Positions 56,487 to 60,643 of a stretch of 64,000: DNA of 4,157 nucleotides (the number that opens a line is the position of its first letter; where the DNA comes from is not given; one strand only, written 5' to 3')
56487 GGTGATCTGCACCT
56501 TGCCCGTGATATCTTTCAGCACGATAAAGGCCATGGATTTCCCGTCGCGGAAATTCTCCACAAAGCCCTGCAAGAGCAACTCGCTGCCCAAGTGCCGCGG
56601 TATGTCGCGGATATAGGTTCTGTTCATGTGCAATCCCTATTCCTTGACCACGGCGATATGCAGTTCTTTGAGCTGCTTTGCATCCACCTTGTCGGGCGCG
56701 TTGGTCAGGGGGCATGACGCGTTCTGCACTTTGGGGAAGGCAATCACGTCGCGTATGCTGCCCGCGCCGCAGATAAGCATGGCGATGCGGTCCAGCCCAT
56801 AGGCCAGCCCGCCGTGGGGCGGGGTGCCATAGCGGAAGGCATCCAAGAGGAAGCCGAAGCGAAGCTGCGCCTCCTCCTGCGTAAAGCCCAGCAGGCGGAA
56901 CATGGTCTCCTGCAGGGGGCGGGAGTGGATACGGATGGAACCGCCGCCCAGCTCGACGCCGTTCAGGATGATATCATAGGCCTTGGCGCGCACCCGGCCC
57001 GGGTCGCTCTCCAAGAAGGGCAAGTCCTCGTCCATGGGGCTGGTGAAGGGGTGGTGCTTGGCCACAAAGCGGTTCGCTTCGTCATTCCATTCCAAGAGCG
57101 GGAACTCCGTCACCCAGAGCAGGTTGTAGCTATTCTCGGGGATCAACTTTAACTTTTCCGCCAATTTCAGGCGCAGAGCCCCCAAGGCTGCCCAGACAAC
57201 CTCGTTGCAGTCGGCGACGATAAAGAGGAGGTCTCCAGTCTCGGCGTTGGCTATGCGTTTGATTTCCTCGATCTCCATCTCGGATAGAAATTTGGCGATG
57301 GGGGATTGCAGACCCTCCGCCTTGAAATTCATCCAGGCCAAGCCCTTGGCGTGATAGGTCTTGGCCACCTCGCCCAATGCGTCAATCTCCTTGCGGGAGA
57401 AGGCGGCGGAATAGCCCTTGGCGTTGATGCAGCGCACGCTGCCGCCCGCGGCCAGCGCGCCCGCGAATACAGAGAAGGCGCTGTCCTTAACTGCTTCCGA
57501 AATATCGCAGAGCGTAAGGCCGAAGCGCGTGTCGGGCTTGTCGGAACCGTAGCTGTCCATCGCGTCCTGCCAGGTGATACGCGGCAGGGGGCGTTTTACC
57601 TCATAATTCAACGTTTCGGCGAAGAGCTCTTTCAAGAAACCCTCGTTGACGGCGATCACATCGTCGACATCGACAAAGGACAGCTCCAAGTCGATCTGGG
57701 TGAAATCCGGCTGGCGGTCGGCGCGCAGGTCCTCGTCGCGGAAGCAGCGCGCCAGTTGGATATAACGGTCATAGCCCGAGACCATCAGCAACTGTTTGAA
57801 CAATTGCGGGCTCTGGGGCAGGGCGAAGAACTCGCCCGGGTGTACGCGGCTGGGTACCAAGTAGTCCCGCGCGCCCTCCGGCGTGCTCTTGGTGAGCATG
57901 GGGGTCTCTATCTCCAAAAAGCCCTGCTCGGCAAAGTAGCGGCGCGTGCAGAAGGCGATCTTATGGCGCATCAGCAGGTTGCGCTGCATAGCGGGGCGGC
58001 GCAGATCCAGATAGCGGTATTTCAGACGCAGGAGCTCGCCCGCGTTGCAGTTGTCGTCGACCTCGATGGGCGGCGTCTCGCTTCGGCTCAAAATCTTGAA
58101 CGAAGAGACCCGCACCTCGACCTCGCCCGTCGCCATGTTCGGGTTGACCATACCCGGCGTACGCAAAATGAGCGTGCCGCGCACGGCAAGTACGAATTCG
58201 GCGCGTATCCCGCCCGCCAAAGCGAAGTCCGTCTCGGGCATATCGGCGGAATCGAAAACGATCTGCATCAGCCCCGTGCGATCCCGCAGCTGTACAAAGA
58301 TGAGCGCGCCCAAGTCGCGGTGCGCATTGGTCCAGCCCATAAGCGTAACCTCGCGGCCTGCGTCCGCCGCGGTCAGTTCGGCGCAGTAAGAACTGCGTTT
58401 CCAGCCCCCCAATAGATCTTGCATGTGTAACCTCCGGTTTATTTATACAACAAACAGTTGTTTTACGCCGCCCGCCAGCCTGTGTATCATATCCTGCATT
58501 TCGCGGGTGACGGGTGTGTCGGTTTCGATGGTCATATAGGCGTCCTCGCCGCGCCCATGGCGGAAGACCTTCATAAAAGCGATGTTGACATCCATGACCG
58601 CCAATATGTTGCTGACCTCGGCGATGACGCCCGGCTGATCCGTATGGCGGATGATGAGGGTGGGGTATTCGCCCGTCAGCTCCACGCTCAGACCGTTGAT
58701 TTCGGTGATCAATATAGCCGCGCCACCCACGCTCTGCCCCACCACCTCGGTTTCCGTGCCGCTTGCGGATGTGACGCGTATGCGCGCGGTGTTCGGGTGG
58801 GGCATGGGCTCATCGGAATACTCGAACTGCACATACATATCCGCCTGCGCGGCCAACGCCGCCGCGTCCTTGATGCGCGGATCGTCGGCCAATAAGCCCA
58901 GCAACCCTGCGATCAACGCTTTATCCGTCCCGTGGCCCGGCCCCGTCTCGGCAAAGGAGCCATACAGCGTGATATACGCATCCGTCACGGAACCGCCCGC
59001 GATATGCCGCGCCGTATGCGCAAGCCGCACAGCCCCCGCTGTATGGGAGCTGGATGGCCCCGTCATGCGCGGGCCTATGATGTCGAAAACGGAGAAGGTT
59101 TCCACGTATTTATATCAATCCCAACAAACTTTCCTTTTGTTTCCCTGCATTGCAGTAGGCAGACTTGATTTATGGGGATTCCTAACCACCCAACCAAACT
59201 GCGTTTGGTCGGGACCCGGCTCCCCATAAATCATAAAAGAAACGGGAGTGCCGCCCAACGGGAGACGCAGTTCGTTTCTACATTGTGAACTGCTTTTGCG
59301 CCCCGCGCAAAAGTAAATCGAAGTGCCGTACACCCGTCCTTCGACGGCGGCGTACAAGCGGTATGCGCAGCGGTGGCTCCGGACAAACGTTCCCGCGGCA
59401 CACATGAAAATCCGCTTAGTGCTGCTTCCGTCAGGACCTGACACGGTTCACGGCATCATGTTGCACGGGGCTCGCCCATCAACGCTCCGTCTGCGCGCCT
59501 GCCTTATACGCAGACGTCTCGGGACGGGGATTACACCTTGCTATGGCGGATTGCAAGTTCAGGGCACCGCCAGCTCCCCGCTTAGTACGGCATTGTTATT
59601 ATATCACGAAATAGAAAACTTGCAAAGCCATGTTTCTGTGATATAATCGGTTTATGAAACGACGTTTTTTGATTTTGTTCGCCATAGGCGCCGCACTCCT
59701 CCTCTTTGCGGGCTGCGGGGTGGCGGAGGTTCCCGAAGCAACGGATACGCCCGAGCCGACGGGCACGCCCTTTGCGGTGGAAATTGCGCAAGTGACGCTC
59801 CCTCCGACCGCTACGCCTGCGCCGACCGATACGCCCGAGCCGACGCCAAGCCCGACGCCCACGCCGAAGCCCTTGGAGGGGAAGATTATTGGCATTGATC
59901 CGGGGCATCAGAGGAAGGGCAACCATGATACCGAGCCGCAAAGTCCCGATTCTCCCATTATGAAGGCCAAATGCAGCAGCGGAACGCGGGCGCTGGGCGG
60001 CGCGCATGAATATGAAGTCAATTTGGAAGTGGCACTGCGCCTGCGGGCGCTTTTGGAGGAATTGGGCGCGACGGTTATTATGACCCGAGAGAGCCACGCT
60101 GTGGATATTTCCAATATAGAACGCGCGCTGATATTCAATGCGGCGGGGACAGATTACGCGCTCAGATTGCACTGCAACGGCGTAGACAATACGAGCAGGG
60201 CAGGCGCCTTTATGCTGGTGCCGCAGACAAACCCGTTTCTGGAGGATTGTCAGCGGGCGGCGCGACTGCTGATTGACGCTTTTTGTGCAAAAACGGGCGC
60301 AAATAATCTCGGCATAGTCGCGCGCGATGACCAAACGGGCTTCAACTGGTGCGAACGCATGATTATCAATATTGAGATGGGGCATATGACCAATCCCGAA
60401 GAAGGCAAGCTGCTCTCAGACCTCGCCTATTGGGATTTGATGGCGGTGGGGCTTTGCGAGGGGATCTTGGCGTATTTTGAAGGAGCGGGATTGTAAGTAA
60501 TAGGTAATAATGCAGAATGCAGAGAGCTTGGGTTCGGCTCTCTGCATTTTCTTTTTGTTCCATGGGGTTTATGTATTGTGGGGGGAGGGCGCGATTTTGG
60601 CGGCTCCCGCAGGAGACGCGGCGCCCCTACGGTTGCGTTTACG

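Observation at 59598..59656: Two divergent promoters share a single palindromic -35 hexamer; one drives SRP RNA, the other a leaderless amidase mRNA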

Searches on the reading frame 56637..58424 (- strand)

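Call 7: search_protein_families(library=pfam, proteins=[window:56637-58424:-])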
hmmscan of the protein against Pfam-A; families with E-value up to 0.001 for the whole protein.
window:56637-58424:- (595 aa): 4 families
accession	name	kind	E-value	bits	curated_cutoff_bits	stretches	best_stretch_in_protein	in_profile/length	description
PF00152.25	tRNA-synt_2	-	4.3e-117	391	25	1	131-566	3-307/308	tRNA synthetases class II (D, K and N)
PF02938.19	GAD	-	5.9e-26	91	23.4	1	320-414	1-95/95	GAD domain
PF01336.31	tRNA_anti-codon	-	6.1e-12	45.7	27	1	26-112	1-75/75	OB-fold nucleic acid binding domain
PF01409.25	tRNA-synt_2d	-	8.5e-05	22.6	19.8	0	220-273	104-159/246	tRNA synthetases class II core domain (F)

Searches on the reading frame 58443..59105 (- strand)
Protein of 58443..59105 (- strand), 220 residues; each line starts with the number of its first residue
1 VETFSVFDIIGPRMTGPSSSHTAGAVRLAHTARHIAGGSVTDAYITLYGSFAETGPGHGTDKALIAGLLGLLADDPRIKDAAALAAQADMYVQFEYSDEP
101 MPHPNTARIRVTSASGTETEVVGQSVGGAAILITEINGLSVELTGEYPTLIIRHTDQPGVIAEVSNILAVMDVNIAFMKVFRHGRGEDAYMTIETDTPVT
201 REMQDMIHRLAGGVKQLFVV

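Call 7: search_protein_families(library=pfam, proteins=[window:58443-59105:-])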
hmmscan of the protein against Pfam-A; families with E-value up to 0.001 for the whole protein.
window:58443-59105:- (220 aa): 3 families
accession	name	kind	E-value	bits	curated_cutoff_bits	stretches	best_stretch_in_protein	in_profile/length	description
PF03315.21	SDH_beta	-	5.2e-15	56.5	26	1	5-86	1-86/155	Serine dehydratase beta chain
PF01842.31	ACT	-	1.5e-09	37.9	27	1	149-205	2-59/66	ACT domain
PF22629.2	ACT_AHAS_ss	-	2.1e-06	28.3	27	1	150-203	1-52/67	AHAS small subunit-like ACT domain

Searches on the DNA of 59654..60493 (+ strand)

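Call 15: search_rna_families(sources=[L001, L002, L003, L006, L007, L008, L009, L010, L011, L012, L013], threshold=gathering)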
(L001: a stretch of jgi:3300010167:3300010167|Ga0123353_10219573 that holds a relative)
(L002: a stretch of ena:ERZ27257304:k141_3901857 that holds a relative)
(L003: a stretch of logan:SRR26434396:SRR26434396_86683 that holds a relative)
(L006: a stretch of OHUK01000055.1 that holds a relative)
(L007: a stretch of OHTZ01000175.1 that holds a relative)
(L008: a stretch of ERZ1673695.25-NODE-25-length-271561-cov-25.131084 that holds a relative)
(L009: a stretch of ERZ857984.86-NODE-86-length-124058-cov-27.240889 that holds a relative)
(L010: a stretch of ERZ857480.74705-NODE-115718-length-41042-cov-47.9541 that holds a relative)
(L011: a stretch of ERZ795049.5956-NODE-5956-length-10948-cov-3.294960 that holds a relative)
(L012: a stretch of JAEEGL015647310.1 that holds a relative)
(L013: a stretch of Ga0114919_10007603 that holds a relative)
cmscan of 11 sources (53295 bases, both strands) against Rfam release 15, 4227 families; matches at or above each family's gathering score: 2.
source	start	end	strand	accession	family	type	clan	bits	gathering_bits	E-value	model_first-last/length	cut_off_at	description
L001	1060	1324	-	RF01854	Bacteria_large_SRP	Gene;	CL00003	201.9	60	4e-34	1-256/256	no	Bacterial large signal recognition particle RNA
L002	901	1165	-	RF01854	Bacteria_large_SRP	Gene;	CL00003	192.3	60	2.9e-32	1-256/256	no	Bacterial large signal recognition particle RNA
